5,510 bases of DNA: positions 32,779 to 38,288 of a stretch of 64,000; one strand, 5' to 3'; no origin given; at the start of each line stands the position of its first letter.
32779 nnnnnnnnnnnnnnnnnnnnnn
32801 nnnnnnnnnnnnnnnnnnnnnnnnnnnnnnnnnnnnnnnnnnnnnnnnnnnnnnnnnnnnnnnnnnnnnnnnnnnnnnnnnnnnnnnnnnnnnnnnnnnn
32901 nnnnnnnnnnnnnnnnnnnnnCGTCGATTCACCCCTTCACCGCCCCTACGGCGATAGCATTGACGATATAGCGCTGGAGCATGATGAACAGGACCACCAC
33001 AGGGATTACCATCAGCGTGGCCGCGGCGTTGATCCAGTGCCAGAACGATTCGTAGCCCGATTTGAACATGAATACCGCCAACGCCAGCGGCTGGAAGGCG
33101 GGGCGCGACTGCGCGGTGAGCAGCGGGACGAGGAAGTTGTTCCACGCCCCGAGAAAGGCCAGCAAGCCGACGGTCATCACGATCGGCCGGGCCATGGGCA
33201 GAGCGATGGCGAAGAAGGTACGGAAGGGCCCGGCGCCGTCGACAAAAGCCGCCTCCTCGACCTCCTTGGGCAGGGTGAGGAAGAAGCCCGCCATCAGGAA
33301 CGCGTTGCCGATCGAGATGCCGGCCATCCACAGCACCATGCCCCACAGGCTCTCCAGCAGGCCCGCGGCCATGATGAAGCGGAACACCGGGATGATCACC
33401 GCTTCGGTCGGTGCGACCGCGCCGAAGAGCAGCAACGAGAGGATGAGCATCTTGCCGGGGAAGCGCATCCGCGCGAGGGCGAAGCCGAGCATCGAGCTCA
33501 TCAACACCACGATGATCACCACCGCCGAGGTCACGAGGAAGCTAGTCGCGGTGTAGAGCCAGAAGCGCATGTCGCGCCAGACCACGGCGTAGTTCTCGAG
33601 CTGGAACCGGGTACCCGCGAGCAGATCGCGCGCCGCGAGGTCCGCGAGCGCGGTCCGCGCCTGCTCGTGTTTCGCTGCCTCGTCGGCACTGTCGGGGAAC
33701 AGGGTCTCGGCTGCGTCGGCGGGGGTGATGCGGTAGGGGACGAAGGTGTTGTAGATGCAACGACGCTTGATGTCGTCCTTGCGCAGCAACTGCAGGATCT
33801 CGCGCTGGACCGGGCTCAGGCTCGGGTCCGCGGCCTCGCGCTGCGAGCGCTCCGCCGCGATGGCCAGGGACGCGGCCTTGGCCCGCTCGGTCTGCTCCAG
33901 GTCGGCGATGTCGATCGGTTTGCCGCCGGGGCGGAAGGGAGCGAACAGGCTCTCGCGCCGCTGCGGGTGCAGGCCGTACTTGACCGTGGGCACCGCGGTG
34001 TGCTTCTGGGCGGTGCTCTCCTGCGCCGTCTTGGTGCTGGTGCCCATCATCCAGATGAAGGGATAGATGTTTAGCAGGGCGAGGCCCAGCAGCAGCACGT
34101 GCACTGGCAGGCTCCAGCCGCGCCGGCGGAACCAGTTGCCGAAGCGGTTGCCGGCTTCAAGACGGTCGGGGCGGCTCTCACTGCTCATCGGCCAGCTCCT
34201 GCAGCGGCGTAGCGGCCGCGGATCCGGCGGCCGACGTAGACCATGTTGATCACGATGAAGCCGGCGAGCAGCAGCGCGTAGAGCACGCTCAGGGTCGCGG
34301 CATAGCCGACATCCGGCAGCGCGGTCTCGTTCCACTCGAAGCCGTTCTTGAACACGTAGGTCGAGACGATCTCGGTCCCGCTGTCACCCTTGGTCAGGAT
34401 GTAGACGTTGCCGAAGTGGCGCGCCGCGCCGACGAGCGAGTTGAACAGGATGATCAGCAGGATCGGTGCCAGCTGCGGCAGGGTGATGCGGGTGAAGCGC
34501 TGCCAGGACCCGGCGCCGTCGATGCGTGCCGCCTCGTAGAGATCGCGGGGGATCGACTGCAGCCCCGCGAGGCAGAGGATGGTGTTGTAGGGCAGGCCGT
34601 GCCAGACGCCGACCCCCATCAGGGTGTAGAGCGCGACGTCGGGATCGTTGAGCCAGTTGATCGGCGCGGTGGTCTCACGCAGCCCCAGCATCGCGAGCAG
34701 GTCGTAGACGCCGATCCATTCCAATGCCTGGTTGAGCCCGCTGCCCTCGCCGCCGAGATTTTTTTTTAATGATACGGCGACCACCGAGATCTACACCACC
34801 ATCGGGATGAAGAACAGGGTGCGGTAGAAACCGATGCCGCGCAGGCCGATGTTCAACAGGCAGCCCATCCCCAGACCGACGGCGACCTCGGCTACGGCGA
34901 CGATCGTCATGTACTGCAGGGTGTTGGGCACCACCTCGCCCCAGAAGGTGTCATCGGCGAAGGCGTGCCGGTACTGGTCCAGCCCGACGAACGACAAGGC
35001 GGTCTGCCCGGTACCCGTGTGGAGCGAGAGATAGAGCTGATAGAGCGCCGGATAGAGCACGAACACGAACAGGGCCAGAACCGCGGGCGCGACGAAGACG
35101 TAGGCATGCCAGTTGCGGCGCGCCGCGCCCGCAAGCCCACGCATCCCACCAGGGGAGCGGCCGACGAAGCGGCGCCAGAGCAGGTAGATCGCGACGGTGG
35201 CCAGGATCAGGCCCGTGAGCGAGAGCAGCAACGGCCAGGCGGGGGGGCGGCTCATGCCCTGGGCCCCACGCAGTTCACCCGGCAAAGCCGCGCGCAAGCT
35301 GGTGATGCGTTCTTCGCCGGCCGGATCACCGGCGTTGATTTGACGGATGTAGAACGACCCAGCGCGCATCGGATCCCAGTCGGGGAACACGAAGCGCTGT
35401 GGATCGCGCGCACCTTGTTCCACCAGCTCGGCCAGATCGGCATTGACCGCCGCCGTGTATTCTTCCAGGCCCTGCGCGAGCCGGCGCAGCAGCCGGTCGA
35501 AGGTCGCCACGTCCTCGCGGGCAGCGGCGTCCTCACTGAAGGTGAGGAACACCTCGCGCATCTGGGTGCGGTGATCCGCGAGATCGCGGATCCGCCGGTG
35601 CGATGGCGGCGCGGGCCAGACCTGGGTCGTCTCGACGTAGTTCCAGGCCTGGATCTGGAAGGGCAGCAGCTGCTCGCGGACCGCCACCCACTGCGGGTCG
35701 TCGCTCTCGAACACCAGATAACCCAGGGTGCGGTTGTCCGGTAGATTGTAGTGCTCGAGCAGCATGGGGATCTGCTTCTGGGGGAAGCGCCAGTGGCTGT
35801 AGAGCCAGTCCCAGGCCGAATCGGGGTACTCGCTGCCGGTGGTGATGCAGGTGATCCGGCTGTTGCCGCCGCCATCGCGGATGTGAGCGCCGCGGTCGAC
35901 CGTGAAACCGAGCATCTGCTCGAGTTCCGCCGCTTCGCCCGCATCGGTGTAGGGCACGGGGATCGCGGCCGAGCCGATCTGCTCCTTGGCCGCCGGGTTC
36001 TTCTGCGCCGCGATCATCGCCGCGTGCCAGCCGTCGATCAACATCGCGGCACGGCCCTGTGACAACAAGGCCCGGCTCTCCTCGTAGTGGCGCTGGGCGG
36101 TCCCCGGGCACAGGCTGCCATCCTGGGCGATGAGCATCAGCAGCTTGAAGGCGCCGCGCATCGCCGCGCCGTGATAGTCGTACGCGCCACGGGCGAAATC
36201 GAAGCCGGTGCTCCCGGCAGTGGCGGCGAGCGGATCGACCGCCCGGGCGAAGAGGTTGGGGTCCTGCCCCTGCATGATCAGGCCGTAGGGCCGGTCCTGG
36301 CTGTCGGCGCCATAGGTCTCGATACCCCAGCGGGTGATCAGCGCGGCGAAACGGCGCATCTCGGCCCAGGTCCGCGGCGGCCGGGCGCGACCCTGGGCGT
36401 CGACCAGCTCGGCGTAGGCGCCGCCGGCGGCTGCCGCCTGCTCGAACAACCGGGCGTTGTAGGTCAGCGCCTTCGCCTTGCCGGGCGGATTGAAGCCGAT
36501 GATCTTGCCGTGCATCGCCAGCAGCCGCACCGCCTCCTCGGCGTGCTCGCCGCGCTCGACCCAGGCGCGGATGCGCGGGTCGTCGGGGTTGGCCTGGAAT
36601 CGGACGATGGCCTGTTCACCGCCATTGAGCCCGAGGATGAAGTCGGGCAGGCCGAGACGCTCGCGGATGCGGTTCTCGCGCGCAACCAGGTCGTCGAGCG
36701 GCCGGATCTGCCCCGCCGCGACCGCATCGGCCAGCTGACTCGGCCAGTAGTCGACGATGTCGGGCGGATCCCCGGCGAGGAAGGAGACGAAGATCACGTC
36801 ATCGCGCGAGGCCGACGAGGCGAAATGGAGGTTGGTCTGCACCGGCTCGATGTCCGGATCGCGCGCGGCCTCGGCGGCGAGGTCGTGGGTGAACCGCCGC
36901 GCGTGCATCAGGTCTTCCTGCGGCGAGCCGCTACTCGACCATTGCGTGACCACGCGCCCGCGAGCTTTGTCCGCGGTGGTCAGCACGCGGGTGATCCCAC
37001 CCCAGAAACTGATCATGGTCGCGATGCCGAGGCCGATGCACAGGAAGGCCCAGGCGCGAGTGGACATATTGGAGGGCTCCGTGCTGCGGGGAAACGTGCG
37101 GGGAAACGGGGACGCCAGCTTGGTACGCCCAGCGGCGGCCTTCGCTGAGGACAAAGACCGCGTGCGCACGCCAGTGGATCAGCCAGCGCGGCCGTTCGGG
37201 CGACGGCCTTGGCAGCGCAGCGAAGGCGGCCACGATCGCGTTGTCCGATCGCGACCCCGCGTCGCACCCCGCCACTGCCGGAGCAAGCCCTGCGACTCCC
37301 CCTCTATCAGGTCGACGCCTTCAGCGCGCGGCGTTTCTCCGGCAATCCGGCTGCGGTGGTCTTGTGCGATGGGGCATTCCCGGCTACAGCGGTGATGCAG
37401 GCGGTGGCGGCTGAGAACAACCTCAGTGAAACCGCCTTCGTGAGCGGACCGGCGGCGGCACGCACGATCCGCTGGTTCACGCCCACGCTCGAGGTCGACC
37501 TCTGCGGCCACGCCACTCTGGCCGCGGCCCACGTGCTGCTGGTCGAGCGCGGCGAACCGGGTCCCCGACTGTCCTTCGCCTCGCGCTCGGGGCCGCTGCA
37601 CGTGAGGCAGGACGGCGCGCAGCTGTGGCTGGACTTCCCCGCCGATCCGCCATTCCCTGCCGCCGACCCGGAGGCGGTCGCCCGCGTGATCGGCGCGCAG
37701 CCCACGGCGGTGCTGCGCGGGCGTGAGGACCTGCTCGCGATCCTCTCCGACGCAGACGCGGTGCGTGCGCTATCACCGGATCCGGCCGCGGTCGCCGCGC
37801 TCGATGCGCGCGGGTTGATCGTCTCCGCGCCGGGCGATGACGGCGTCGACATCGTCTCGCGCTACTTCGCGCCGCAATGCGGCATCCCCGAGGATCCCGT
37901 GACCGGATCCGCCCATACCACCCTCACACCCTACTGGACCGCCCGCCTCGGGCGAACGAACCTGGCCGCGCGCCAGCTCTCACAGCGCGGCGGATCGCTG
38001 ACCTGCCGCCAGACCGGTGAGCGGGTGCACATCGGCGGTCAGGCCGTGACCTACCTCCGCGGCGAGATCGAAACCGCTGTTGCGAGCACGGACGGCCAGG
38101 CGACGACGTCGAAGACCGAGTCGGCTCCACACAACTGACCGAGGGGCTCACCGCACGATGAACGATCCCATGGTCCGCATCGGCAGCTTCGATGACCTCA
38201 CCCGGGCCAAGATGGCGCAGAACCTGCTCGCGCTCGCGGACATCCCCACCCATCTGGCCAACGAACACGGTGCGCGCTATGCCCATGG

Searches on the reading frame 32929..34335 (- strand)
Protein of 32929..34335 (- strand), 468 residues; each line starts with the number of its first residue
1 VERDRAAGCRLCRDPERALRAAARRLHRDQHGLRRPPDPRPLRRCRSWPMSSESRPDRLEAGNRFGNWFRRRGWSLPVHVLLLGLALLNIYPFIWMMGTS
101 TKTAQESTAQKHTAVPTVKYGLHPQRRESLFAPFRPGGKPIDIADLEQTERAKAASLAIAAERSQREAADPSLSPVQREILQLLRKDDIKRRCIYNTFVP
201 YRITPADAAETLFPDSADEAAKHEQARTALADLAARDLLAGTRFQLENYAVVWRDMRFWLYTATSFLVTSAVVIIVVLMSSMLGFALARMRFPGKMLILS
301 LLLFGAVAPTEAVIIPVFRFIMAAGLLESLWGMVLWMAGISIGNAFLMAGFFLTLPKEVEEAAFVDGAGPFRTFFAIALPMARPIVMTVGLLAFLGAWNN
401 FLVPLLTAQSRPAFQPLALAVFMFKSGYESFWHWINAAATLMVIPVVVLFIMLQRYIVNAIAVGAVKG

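Call 7: search_protein_families(library=pfam, proteins=[window:32929-34335:-], max_evalue=0.01)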
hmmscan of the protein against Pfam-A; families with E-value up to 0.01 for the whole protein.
window:32929-34335:- (468 aa): 1 family
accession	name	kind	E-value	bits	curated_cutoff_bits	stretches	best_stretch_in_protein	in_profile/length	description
PF00528.27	BPD_transp_1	-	5e-14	52.9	26.4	1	281-461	2-182/184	Binding-protein-dependent transport system inner membrane component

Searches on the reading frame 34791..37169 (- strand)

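Call 25: search_protein_families(library=pfam, proteins=[window:34791-37169:-], max_evalue=0.001)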
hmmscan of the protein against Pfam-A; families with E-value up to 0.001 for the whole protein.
window:34791-37169:- (792 aa): 1 family
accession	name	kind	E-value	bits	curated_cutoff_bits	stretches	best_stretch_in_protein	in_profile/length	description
PF01547.30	SBP_bac_1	-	6.8e-11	43.1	26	1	232-456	111-297/307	Bacterial extracellular solute-binding protein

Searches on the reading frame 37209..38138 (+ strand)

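Call 87: search_protein_families(library=pfam, proteins=[window:37209-38138:+], max_evalue=0.001)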
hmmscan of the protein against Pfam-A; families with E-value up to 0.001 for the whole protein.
window:37209-38138:+ (309 aa): 1 family
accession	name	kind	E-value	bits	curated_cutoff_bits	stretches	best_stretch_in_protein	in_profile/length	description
PF02567.21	PhzC-PhzF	-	5.4e-50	170.9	27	1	35-284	1-280/281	Phenazine biosynthesis-like protein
